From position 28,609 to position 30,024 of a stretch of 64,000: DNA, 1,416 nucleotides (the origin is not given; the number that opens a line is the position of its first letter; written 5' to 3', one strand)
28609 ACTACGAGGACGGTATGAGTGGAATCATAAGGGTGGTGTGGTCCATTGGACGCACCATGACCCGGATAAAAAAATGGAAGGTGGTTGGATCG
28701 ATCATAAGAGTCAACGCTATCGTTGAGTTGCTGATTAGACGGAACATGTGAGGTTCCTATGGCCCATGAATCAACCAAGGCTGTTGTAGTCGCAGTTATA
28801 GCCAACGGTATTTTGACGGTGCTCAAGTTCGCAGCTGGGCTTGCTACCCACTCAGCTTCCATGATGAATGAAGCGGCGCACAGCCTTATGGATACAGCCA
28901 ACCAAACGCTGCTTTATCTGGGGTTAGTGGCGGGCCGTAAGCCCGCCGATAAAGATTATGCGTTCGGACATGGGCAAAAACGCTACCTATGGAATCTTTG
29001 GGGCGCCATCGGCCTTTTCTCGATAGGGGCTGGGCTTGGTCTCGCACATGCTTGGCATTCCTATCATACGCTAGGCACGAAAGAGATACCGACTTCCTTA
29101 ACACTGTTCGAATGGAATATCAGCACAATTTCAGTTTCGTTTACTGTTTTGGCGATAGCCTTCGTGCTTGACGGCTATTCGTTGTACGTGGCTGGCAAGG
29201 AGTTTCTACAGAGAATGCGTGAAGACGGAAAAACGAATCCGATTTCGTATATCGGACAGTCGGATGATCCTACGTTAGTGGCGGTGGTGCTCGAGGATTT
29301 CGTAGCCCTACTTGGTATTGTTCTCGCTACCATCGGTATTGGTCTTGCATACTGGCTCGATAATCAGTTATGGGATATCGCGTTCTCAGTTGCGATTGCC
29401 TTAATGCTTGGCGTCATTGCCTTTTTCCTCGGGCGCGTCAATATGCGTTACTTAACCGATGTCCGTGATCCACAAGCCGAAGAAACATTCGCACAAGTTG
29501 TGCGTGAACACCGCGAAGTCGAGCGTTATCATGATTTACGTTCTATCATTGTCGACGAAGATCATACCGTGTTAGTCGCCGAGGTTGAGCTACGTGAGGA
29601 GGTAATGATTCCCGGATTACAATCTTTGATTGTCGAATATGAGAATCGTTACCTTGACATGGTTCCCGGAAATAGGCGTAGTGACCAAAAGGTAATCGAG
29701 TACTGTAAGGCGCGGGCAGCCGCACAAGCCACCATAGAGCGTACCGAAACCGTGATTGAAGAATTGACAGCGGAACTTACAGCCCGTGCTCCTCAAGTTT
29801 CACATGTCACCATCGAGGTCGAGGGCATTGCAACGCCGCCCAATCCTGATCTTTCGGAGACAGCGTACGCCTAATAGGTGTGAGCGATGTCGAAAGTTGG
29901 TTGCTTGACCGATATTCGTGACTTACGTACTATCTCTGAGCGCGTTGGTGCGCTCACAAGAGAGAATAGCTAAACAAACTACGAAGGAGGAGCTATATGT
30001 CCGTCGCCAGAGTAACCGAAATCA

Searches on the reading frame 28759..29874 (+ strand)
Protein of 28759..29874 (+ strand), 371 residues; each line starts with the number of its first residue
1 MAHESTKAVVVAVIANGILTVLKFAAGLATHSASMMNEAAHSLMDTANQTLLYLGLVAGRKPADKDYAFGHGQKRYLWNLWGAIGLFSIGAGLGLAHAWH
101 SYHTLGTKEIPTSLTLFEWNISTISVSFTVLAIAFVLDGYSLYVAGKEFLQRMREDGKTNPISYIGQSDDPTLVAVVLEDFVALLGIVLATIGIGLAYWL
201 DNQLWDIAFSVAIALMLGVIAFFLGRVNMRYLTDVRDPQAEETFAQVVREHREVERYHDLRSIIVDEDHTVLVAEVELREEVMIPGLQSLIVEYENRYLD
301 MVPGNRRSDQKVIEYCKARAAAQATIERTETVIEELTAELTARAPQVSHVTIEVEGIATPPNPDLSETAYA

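Call 21: search_protein_families(library=pfam, proteins=[window:28759-29874:+], max_evalue=0.00001)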
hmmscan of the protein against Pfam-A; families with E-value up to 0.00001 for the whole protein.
window:28759-29874:+ (371 aa): 1 family
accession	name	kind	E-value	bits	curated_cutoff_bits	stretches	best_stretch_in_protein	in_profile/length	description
PF01545.26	Cation_efflux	-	2.9e-24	86.4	26.6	1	10-232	2-197/198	Cation efflux family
